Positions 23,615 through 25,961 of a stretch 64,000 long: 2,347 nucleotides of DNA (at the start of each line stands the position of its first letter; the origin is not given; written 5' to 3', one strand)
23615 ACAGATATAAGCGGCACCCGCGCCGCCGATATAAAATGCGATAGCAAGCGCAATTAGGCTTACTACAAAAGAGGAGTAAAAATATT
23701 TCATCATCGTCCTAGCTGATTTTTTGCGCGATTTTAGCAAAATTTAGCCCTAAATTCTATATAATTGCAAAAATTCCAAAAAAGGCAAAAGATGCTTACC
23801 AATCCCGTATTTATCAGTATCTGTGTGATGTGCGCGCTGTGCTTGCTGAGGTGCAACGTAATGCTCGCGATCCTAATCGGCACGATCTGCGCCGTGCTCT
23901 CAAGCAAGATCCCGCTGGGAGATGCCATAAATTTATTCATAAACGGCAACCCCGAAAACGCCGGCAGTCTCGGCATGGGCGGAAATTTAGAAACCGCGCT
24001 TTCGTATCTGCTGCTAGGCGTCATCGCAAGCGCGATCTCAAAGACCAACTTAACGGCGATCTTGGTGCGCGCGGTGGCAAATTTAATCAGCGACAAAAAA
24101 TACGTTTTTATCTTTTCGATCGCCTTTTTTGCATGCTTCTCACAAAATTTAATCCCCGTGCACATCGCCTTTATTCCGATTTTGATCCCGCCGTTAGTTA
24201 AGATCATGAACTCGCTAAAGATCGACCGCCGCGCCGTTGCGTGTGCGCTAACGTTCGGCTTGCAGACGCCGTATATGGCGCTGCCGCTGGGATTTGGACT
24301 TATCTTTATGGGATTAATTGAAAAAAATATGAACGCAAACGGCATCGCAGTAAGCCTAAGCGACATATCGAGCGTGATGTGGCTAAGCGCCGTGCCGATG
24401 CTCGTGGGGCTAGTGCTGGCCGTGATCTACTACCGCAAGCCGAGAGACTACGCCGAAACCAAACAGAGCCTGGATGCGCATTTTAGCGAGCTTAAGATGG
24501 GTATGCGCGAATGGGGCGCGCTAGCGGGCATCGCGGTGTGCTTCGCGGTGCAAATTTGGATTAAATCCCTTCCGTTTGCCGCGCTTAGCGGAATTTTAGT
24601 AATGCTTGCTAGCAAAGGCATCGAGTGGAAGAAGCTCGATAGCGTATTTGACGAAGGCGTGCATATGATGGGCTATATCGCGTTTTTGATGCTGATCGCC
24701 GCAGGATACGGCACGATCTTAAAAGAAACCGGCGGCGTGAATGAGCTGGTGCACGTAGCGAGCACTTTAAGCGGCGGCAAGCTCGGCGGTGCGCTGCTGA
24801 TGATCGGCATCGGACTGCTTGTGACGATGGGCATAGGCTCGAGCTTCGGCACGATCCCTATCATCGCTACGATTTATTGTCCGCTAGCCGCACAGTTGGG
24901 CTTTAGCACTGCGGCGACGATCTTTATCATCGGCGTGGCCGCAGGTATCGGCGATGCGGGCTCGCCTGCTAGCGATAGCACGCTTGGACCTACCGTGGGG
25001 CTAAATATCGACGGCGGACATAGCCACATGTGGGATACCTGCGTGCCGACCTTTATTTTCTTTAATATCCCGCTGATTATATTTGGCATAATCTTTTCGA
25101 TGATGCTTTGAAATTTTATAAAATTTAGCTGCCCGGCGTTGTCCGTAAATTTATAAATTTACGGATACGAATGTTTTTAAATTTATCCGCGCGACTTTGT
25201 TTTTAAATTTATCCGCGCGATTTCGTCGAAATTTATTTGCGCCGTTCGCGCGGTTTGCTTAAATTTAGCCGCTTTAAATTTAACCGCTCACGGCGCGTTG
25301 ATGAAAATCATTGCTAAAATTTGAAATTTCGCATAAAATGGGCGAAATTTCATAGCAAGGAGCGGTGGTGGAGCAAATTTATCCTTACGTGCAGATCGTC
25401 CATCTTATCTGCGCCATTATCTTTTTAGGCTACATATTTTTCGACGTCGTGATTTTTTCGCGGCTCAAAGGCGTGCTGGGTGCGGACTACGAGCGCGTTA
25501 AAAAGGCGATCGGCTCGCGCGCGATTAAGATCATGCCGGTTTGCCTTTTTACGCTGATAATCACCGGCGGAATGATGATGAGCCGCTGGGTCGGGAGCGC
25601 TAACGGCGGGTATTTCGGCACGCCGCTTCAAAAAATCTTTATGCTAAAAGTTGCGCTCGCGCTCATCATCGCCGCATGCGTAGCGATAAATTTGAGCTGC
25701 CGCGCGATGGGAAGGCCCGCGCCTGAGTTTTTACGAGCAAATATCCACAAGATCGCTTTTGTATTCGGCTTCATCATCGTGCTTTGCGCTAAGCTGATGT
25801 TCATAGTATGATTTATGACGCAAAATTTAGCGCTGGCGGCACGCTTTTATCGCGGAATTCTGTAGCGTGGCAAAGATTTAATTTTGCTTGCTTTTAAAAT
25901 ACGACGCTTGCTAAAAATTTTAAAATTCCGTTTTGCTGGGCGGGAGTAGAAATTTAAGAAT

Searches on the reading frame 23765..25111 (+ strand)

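Call 3: search_protein_families(library=pfam, proteins=[window:23765-25111:+])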
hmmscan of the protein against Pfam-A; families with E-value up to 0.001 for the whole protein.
window:23765-25111:+ (448 aa): 3 families
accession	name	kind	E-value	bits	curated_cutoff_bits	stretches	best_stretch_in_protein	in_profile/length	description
PF03553.21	Na_H_antiporter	-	2.2e-58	198.3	23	1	162-442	2-303/303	Na+/H+ antiporter family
PF13726.12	Na_H_antiport_2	-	1e-18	67.7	29.8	1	13-108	1-87/87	Na+-H+ antiporter family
PF05437.17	AzlD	-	0.00081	19.9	23.7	0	9-45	61-97/99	Branched-chain amino acid transport protein (AzlD)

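Call 4: search_protein_families(library=ncbifam, proteins=[window:23765-25111:+])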
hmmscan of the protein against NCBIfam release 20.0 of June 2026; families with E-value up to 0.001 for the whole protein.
window:23765-25111:+ (448 aa): 0 families

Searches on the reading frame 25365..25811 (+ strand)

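Call 3: search_protein_families(library=pfam, proteins=[window:25365-25811:+])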
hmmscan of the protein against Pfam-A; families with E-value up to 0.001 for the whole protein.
window:25365-25811:+ (148 aa): 1 family
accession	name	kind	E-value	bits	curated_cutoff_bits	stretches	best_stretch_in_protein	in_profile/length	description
PF05425.18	CopD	-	4e-05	24.4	32.1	1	55-141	9-102/105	Copper resistance protein D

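Call 4: search_protein_families(library=ncbifam, proteins=[window:25365-25811:+])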
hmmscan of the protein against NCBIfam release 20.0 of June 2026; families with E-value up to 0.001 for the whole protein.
window:25365-25811:+ (148 aa): 0 families
